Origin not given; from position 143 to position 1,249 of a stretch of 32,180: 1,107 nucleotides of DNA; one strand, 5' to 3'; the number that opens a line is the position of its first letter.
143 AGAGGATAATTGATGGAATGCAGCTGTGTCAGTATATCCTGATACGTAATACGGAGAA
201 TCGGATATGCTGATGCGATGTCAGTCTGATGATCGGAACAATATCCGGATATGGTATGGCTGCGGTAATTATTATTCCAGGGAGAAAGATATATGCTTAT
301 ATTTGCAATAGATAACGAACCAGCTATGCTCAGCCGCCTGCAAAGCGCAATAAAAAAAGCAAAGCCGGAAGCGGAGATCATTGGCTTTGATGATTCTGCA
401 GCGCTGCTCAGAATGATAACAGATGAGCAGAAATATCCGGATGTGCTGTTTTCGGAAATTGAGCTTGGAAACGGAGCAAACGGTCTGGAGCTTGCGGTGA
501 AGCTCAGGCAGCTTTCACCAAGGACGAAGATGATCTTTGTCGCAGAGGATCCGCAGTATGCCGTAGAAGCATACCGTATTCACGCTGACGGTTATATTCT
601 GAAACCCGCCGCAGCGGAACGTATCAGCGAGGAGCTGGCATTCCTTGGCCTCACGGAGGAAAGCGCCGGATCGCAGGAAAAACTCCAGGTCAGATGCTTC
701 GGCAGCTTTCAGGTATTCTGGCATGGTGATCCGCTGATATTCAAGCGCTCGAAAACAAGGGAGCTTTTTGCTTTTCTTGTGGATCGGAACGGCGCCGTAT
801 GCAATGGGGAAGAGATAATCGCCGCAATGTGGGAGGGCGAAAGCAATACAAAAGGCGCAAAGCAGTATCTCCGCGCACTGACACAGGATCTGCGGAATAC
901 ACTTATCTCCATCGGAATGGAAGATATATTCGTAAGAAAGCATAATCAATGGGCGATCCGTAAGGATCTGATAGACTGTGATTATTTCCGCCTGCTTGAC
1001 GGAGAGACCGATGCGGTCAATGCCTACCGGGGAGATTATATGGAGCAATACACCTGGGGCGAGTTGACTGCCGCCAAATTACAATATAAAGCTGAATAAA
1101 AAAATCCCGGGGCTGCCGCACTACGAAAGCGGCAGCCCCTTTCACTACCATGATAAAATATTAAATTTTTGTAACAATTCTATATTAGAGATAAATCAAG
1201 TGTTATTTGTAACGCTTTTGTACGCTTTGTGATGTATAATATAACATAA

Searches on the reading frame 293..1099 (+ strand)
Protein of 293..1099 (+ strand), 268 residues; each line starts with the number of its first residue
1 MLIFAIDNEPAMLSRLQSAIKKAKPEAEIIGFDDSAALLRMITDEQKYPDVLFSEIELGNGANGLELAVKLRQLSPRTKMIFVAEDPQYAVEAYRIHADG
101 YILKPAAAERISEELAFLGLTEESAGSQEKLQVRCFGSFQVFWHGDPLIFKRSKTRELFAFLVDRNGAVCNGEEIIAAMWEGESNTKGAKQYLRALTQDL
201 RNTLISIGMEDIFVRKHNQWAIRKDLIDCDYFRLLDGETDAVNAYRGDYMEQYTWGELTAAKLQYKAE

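Call 4: search_protein_families(library=pfam, proteins=[window:293-1099:+])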
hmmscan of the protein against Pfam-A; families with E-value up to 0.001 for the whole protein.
window:293-1099:+ (268 aa): 1 family
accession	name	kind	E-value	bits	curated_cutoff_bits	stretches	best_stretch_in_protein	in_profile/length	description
PF00072.30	Response_reg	-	8.8e-15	55.3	30.2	1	3-114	1-109/111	Response regulator receiver domain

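Call 7: search_protein_families(library=pfam, proteins=[window:293-1099:+], max_evalue=10)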
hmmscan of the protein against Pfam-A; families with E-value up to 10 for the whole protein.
window:293-1099:+ (268 aa): 2 families
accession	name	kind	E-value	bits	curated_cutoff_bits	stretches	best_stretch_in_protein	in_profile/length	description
PF00072.30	Response_reg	-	8.8e-15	55.3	30.2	1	3-114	1-109/111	Response regulator receiver domain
PF00486.34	Trans_reg_C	-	0.0048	17.4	26.2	1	153-206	8-59/77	Transcriptional regulatory protein, C terminal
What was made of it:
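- On OmpR/PhoB-type response regulators: 17.4 bits against a cut-off of 26.2 (call 7).
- Closest known: PhoB/pho box and other OmpR/PhoB-family response regulators. Different: The Trans_reg_C match is below the Pfam threshold (17 bits against 26) (call 7).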

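Call 8: find_homologous_proteins(query=window:293-1099:+)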
Query window:293-1099:+ (268 aa): 215 proteins with E <= 0.001 among 1694 candidates; the best 120 are listed.
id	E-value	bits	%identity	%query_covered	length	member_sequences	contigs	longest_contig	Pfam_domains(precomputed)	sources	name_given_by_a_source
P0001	1.9e-173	593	99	100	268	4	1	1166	PF00072.31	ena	-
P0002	1.7e-126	439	73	99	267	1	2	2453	PF00072.31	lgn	-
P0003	4.5e-120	418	70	99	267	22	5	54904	PF00072.31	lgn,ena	-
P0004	9.6e-120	417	69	100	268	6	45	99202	PF00072.31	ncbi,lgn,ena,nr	ncbi:MAG: response regulator [Ruminococcus sp.]|nr:response regulator [Ruminococcus sp.] MBQ6387370.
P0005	4.1e-118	411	67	99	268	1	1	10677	PF00486.35,PF00072.31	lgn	-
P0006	2.2e-99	350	60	99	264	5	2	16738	PF00486.35,PF00072.31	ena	-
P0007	1.3e-95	338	56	100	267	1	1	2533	PF00072.31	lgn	-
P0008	1.7e-95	337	58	99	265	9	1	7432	PF00072.31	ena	-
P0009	1.2e-92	328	54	100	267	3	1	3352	PF00072.31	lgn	-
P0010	2.0e-92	327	54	100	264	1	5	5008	PF00072.31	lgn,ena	-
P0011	2.1e-90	321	55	100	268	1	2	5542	PF00072.31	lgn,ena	-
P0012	2.5e-89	317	54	99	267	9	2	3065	PF00072.31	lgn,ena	-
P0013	1.0e-88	315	54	100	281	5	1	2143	PF00072.31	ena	-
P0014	2.6e-87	311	52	99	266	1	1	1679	PF00072.31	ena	-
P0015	3.1e-87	310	54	99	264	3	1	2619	PF00486.35,PF00072.31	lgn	-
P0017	3.3e-86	307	52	99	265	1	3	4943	PF00486.35,PF00072.31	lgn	-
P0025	2.8e-84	301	52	99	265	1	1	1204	PF00486.35,PF00072.31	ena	-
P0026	3.1e-84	300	51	100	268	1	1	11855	PF00486.35,PF00072.31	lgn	-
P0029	2.8e-83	297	52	99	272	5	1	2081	PF00486.35,PF00072.31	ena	-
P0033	1.0e-82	296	51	99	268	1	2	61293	PF00486.35,PF00072.31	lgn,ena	-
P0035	1.3e-82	295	51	100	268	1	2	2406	PF00486.35,PF00072.31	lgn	-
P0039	3.4e-82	294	51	100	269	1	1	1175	PF00486.35,PF00072.31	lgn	-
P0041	9.0e-82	292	50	99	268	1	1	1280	PF00486.35,PF00072.31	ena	-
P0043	4.2e-81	290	50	99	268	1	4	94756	PF00486.35,PF00072.31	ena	-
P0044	4.8e-81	290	50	100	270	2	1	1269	PF00486.35,PF00072.31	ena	-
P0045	5.0e-81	290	50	99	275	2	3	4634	PF00486.35,PF00072.31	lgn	-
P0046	6.1e-81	290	52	99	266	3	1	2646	PF00486.35,PF00072.31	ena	-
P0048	1.5e-80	288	50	99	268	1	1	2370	PF00486.35,PF00072.31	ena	-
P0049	1.9e-80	288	49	99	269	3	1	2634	PF00486.35,PF00072.31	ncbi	-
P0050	2.5e-80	288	50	100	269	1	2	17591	PF00486.35,PF00072.31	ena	-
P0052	4.1e-80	287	50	99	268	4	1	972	PF00486.35,PF00072.31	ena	-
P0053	4.3e-80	287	51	99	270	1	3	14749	PF00486.35,PF00072.31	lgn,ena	-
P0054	4.3e-80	287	50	99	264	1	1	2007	PF00486.35,PF00072.31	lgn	-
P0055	6.8e-80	286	51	99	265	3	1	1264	PF00072.31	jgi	jgi:two-component SAPR family response regulator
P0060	2.0e-79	285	50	99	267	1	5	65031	PF00486.35,PF00072.31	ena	-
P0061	2.0e-79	285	48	99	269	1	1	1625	PF00486.35,PF00072.31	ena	-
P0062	3.4e-79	284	47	99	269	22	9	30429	PF00486.35,PF00072.31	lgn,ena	-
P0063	3.5e-79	284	53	99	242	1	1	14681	PF00486.35,PF00072.31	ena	-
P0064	4.0e-79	284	48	99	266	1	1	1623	PF00486.35,PF00072.31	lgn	-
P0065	4.6e-79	283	50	99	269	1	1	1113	PF00486.35,PF00072.31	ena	-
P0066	4.9e-79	283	47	99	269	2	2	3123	PF00486.35,PF00072.31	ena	-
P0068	9.5e-79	282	49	99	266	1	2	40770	PF00486.35,PF00072.31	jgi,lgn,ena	-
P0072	5.9e-78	280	47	99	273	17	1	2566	PF00486.35,PF00072.31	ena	-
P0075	1.1e-77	279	51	99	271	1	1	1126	PF00486.35,PF00072.31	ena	-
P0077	4.9e-77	277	49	99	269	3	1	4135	PF00486.35,PF00072.31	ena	-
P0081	5.7e-76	273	49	99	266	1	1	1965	PF00486.35,PF00072.31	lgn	-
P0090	1.9e-74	268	48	100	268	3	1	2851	PF00486.35,PF00072.31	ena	-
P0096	1.7e-73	265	48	99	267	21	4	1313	PF00486.35,PF00072.31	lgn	-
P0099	3.9e-73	264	47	100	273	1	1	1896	PF00072.31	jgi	jgi:two-component SAPR family response regulator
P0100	4.6e-73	264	47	99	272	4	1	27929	PF00072.31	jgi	jgi:Response regulator containing CheY-like receiver and SARP domains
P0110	1.1e-71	259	48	98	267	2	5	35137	PF00486.35,PF00072.31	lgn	-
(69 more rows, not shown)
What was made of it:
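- On OmpR/PhoB-type response regulators: About a third of the listed homologues carry a precomputed PF00486 hit (call 8).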

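Call 9: search_solved_structures(query=window:293-1099:+, max_evalue=1, show_alignments=2)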
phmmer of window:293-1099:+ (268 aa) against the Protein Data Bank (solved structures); distinct sequences matched with E-value up to 1: 45.
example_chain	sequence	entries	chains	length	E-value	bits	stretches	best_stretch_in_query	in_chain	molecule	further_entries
6m8o_A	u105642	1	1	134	2.4e-08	37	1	6-115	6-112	DNA-binding response regulator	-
2qv0_A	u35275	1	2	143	3.4e-06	29.9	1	22-118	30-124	Protein mrkE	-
3h5i_A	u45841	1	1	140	1.6e-05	27.7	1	47-111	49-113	Response regulator/sensory box protein/GGDEF domain protein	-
6oec_A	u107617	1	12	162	2e-05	27.4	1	47-111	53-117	Response regulator/sensory box protein/GGDEF domain protein,Spindle pole body component SP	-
9xzo_A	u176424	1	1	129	4.6e-05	26.2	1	4-115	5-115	De novo protein M1X0B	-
1p2f_A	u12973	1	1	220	0.00046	22.9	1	43-186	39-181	Response Regulator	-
6swf_A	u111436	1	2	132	0.00066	22.4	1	48-117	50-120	Two-component response regulator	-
6swb_A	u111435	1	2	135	0.00072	22.3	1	48-117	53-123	Two-component response regulator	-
1a04_A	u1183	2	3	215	0.0012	21.5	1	3-112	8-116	NITRATE/NITRITE RESPONSE REGULATOR PROTEIN NARL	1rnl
6ekg_Y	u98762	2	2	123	0.0019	20.9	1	28-115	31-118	Chemotaxis protein CheY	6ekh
3b2n_A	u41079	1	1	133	0.0023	20.7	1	11-115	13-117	Uncharacterized protein Q99UF4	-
6er7_A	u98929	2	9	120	0.0023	20.7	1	43-115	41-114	120aa long hypothetical chemotaxis protein (CheY)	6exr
7od9_B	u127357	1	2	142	0.0025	20.5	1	28-115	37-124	Response regulator receiver protein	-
4le0_A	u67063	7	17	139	0.003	20.2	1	3-113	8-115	Transcriptional regulatory protein DesR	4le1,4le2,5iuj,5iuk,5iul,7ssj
4ldz_A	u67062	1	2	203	0.0032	20.2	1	3-113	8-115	Transcriptional regulatory protein DesR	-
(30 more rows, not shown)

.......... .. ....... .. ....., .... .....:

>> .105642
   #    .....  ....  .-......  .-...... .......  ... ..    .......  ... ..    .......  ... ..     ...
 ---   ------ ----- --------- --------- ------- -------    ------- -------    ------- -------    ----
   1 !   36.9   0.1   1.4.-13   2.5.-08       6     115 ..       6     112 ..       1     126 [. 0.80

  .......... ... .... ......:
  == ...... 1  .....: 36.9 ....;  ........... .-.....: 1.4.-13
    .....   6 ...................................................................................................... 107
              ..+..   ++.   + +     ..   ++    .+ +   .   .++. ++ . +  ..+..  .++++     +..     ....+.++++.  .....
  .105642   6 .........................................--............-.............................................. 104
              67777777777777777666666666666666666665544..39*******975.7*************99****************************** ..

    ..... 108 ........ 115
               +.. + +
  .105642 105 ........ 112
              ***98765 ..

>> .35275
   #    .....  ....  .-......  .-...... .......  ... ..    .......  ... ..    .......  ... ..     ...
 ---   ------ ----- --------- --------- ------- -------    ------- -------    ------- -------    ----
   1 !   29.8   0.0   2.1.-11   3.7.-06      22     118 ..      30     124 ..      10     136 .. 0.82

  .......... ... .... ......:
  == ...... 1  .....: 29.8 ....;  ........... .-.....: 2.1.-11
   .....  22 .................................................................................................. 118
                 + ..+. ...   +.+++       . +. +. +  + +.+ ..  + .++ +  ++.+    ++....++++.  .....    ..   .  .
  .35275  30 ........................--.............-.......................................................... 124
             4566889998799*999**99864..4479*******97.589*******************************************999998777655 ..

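Call 11: find_related_loci(query=A2, collection=genome_contigs, flank=6000)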
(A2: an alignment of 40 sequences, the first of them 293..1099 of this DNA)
Query A2 (268 aa) in genome_contigs; peptide patterns used: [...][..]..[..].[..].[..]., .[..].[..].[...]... (x = any residue, [..] = any of these).
600 stretches matched a pattern (row limit reached: there are more); 591 encode a relative of the query (tblastn E <= 1e-3); the best 80 are kept; 80 distinct loci.
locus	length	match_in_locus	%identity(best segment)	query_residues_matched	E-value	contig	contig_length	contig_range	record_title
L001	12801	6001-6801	69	1-267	3e-127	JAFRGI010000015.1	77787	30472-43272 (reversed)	MAG: Ruminococcus sp. isolate RGIG2444 Goat_Ileum.Co__c303677, whole genome shotgun sequence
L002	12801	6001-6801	52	1-268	4e-92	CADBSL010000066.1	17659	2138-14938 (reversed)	MAG: uncultured Clostridiales bacterium isolate RUG14258 genome assembly, contig: RUG14258_asm_66, whole genome shotgun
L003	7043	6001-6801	50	1-266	4e-89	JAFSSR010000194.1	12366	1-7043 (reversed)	MAG: Clostridia bacterium isolate RGIG3438 Goat_Rumen.Co__c2301763, whole genome shotgun sequence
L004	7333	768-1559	50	1-266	1e-88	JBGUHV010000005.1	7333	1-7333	MAG: Oscillospiraceae bacterium isolate ruminal_MAG_342 ruminal_MAG_342_contig_0005, whole genome shotgun sequence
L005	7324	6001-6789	52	1-266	8e-88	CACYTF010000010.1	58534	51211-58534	MAG: uncultured Clostridiales bacterium isolate RUG12259 genome assembly, contig: RUG12259_asm_10, whole genome shotgun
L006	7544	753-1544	49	1-266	5e-87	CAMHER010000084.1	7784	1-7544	MAG: uncultured Clostridia bacterium isolate SRR11784282_bin.26_metaWRAP_v1.3_MAG genome assembly, contig: ERZ12202942.1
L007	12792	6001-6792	49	1-265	1e-91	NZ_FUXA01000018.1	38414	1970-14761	Eubacterium ruminantium strain ATCC 17233, whole genome shotgun sequence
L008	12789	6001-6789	48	1-266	1e-84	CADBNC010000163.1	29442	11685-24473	MAG: Ruminococcaceae bacterium isolate RUG14113 genome assembly, contig: RUG14113_asm_163, whole genome shotgun sequence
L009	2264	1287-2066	51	3-266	2e-87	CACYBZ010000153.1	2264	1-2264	MAG: uncultured Ruminococcus sp. isolate RUG11803 genome assembly, contig: RUG11803_asm_153, whole genome shotgun sequen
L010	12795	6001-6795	48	1-268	2e-84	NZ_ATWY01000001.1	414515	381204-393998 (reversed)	Butyrivibrio sp. NC2007 G632DRAFT_scaffold00001.1_C, whole genome shotgun sequence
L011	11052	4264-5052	48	1-266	3e-84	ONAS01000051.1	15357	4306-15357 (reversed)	uncultured Clostridiales bacterium isolate RUG135 genome assembly, contig: scaffold_1495, whole genome shotgun sequence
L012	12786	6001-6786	50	1-265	1e-83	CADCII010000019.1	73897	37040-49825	MAG: uncultured Lachnospiraceae bacterium isolate RUG14672 genome assembly, contig: RUG14672_asm_19, whole genome shotgu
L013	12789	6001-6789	47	1-266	2e-83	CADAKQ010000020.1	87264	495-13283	MAG: uncultured Lachnospiraceae bacterium isolate RUG13380 genome assembly, contig: RUG13380_asm_20, whole genome shotgu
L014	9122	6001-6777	49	1-265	3e-83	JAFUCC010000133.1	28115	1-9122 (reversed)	MAG: Eggerthellaceae bacterium isolate RGIG4359 Roe_deer_Jejunum-2__c102607, whole genome shotgun sequence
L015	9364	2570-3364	49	1-268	2e-83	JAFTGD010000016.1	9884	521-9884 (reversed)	MAG: Oscillospiraceae bacterium isolate RGIG3788 Roe_deer_Abomasum-5__c630, whole genome shotgun sequence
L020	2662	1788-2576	50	1-266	9e-83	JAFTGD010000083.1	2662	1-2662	MAG: Oscillospiraceae bacterium isolate RGIG3788 Roe_deer_Abomasum-5__c136374, whole genome shotgun sequence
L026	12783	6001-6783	47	1-265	2e-80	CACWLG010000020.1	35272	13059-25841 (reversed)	MAG: Ruminococcaceae bacterium isolate RUG10684 genome assembly, contig: RUG10684_asm_20, whole genome shotgun sequence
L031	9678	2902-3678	48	1-263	9e-79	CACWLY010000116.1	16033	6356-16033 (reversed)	MAG: uncultured Clostridiales bacterium isolate RUG10700 genome assembly, contig: RUG10700_asm_116, whole genome shotgun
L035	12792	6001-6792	46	1-266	5e-78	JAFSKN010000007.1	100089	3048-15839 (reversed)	MAG: Clostridia bacterium isolate RGIG3226 Goat_Reticulum-2__c98, whole genome shotgun sequence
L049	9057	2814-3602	44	1-264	6e-73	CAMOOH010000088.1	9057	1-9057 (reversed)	MAG: uncultured Lachnospiraceae bacterium isolate SRR873608_bin.153_metaWRAP_v1.3_MAG genome assembly, contig: NODE_2518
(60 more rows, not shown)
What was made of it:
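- On SARP family: The related loci come from Ruminococcus, Oscillospiraceae, Lachnospiraceae, Eubacterium and Butyrivibrio (call 11).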

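Call 22: search_protein_families(library=pfam, proteins=[L013:4751-5998:+, L015:1281-2363:+, L020:500-1786:+, L031:1628-2905:+, L001:1-4506:-, L004:1734-2108:+, L026:7047-9173:+, L013:7024-11895:+, L049:3736-4401:+, L035:4067-5431:-], max_evalue=0.001)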
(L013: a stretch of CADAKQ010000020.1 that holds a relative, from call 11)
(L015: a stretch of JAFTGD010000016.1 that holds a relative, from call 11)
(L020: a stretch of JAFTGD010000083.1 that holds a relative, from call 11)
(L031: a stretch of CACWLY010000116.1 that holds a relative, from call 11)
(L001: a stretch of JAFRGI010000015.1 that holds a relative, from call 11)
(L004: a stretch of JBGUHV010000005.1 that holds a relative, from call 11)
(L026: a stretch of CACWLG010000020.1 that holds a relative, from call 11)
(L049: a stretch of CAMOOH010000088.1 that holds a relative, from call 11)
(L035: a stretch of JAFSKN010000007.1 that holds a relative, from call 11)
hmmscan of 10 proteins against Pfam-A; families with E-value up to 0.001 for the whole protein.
L013:4751-5998:+ (415 aa): 2 families
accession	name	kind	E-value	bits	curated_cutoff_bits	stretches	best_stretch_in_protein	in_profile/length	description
PF06580.19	His_kinase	-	4.5e-22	78.5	25.2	1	222-301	2-81/81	Histidine kinase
PF02518.31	HATPase_c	-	4.9e-11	43.5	26.4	1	318-412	5-109/111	Histidine kinase-, DNA gyrase B-, and HSP90-like ATPase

L015:1281-2363:+ (360 aa): 1 family
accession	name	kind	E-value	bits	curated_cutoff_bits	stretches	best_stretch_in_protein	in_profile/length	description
PF06580.19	His_kinase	-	3.7e-21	75.6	25.2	1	237-315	3-81/81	Histidine kinase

L020:500-1786:+ (428 aa): 2 families
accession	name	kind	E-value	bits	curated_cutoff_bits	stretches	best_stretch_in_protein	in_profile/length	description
PF06580.19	His_kinase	-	5e-21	75.2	25.2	1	238-315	4-81/81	Histidine kinase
PF02518.31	HATPase_c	-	2.4e-13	50.9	26.4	1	332-426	9-110/111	Histidine kinase-, DNA gyrase B-, and HSP90-like ATPase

L031:1628-2905:+ (425 aa): 3 families
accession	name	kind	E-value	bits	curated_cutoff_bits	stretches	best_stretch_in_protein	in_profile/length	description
PF06580.19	His_kinase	-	2.3e-20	73.1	25.2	1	234-310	4-81/81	Histidine kinase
PF02518.31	HATPase_c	-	7.6e-07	30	26.4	1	328-422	10-110/111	Histidine kinase-, DNA gyrase B-, and HSP90-like ATPase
PF07695.17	7TMR-DISM_7TM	-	1.7e-05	25.3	29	1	12-209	11-197/205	7TM diverse intracellular signalling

L001:1-4506:- (1502 aa): 4 families
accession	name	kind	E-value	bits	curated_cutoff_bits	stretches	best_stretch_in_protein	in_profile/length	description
PF00501.34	AMP-binding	-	2.3e-136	455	29.9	2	1005-1347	1-383/384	AMP-binding enzyme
PF00668.25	Condensation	-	2.4e-49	168.7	30.6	1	565-973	4-443/456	Condensation domain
PF13193.12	AMP-binding_C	-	2.4e-13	51.3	24.5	1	386-461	2-76/76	AMP-binding enzyme C-terminal domain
PF00550.31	PP-binding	-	9.1e-07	29.5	20.8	1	490-549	3-67/67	Phosphopantetheine attachment site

L004:1734-2108:+ (124 aa): 1 family
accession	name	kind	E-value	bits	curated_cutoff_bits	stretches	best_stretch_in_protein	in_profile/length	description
PF00072.30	Response_reg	-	4.3e-16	59.5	30.2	1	3-115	1-109/111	Response regulator receiver domain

L026:7047-9173:+ (708 aa): 3 families
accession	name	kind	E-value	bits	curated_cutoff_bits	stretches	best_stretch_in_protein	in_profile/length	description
PF02129.25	Peptidase_S15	-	3.5e-40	138.8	23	1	75-399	2-260/262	X-Pro dipeptidyl-peptidase (S15 family)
PF08530.16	PepX_C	-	1.2e-09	38.9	22.5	1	517-665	85-180/217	X-Pro dipeptidyl-peptidase C-terminal non-catalytic domain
PF00326.27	Peptidase_S9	-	1.2e-06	28.7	22.6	1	339-424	125-210/213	Prolyl oligopeptidase family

L013:7024-11895:+ (1623 aa): 1 family
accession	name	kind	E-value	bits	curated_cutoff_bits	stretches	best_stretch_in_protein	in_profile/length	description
PF18657.6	YDG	-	2.4e-14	53.7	25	2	1332-1413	2-84/85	YDG domain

L049:3736-4401:+ (221 aa): 0 families

L035:4067-5431:- (454 aa): 1 family
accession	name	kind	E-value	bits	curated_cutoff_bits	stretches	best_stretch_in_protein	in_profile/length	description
PF01554.23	MatE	-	5.6e-29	101.3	24.9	2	21-181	1-160/161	MatE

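Call 26: predict_structure(alignment_id=A2)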
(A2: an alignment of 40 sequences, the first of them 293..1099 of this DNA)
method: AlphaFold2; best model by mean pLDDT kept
length: 268 residues; sequences in the alignment: 40
mean_pLDDT: 88.3   pTM: 0.56
mean pLDDT of the five models: 88.3, 86.0, 84.0, 83.1, 81.4
residues with pLDDT >= 90: 150; 70-90: 104; 50-70: 10; < 50: 4
segments of 3 or more residues with pLDDT < 50: 122-125
pLDDT, mean of each block of 10 residues (from residue 1): 95 96 96 94 93 89 85 88 88 80 91 82 59 92 92 95 94 90 78 95 96 93 94 84 79 87 77
secondary structure, 60 per line:
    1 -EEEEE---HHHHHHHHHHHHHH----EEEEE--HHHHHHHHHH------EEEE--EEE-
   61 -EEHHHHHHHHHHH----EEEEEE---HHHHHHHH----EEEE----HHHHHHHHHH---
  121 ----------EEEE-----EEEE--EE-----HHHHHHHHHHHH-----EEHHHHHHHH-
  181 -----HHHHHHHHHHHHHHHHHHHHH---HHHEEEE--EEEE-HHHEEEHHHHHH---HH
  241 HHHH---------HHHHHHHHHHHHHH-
elements in order: E2-6 H10-23 E28-32 H35-44 E51-54 E57-59 H64-74 E79-84 H88-95 E100-103 H108-117 E131-134 E140-143 H153-164 H172-179 H186-206 E213-216 E219-222 E227-229 H230-235 H239-244 H254-267

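Call 30: fold_search(model_id=the predicted structure, library=pdb)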
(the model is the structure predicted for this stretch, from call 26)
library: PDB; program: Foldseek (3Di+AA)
matches with E <= 10: 1582; with E <= 0.001: 486
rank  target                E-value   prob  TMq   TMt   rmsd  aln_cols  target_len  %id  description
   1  1p2f                  7.7e-10  1.00  0.38  0.46  11.6       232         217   16  Crystal Structure Analysis of Response Regulator DrrB, a Thermotoga maritima OmpR/PhoB Homolog (released 2003-04-29)
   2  8uvx_A                7.2e-09  1.00  0.42  0.50   8.4       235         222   15  CosR DNA bound form I (released 2024-01-31)
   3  4kfc_B                1.2e-08  1.00  0.38  0.45  14.5       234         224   18  Crystal structure of a hyperactive mutant of response regulator KdpE complexed to its promoter DNA (released 2014-02-19)
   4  1kgs                  1.2e-08  1.00  0.40  0.48  12.5       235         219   19  Crystal Structure at 1.50 A of an OmpR/PhoB Homolog from Thermotoga maritima (released 2001-12-05)
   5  6lgq_D                1.3e-08  1.00  0.40  0.47  13.6       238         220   18  The crystal complex structure of histidine kinase and response regulator (released 2020-12-09)
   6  4kny_B                2.3e-08  1.00  0.39  0.46  14.7       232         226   18  Crystal structure of the response regulator KdpE complexed to DNA in an active-like conformation (released 2014-02-19)
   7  1ys6_A                2.4e-08  1.00  0.40  0.46  13.7       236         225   16  Crystal structure of the response regulatory protein PrrA from Mycobacterium Tuberculosis (released 2006-02-07)
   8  8uvk_A                4.7e-08  1.00  0.41  0.50   8.7       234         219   13  CosR DNA bound form II (released 2024-01-31)
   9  8uvk_B                6.7e-08  1.00  0.41  0.49  15.1       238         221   15  CosR DNA bound form II (released 2024-01-31)
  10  7lza                  8.1e-08  1.00  0.39  0.47  10.1       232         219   16  Activated form of VanR from S. coelicolor (released 2021-07-14)
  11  4kny_A                9.1e-08  1.00  0.39  0.46  11.8       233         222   18  Crystal structure of the response regulator KdpE complexed to DNA in an active-like conformation (released 2014-02-19)
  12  4kfc_A                9.7e-08  1.00  0.38  0.45  11.9       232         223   19  Crystal structure of a hyperactive mutant of response regulator KdpE complexed to its promoter DNA (released 2014-02-19)
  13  1ys6_B                1.0e-07  1.00  0.41  0.47  13.2       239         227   16  Crystal structure of the response regulatory protein PrrA from Mycobacterium Tuberculosis (released 2006-02-07)
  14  3jte                  1.4e-07  1.00  0.39  0.78   2.2       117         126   20  Crystal structure of response regulator receiver domain Protein from clostridium thermocellum (released 2009-09-22)
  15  9dvt_R                1.6e-07  1.00  0.39  0.44  14.1       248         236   16  Cryo-EM structure of RpaA bound to PkaiBC DNA and the CTD of the alpha subunit of RNAP from the cyanobacterium Synecho (released 2025-10-15)
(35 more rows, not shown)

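Call 39: find_encoding_contigs(protein=P0003, flank=8000, max_places=4)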
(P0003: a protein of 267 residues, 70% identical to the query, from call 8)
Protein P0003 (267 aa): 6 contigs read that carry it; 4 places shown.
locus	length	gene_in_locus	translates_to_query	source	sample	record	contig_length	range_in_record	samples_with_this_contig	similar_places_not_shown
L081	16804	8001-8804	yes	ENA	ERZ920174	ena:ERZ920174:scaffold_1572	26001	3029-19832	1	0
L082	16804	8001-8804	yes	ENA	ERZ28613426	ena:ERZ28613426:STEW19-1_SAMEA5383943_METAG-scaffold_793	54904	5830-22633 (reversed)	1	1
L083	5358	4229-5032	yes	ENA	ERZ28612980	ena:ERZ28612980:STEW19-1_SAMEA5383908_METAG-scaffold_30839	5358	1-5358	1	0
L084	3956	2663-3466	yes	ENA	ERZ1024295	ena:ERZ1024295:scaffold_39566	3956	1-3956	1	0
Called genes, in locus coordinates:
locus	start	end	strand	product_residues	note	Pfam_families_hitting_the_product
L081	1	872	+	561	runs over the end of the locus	PF00404:Dockerin_1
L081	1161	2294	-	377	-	PF09479:Flg_new, PF00404:Dockerin_1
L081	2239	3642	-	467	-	-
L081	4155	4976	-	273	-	-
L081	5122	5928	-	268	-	PF00266:Aminotran_5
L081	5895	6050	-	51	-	-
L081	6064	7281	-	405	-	-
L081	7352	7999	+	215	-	PF06580:His_kinase, PF02518:HATPase_c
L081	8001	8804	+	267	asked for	PF00072:Response_reg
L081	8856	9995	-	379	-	PF01545:Cation_efflux, PF16916:ZT_dimer (weak)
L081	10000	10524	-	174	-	PF00583:Acetyltransf_1 (weak)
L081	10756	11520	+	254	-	PF03734:YkuD (weak)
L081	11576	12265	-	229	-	PF24741:AlkZ-rel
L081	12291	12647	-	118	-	PF02537:CRCB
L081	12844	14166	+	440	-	PF01554:MatE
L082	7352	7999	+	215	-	PF06580:His_kinase, PF02518:HATPase_c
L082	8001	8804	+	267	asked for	PF00072:Response_reg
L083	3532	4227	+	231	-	PF06580:His_kinase, PF02518:HATPase_c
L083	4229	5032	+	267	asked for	PF00072:Response_reg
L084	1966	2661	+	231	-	PF06580:His_kinase, PF02518:HATPase_c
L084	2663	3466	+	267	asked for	PF00072:Response_reg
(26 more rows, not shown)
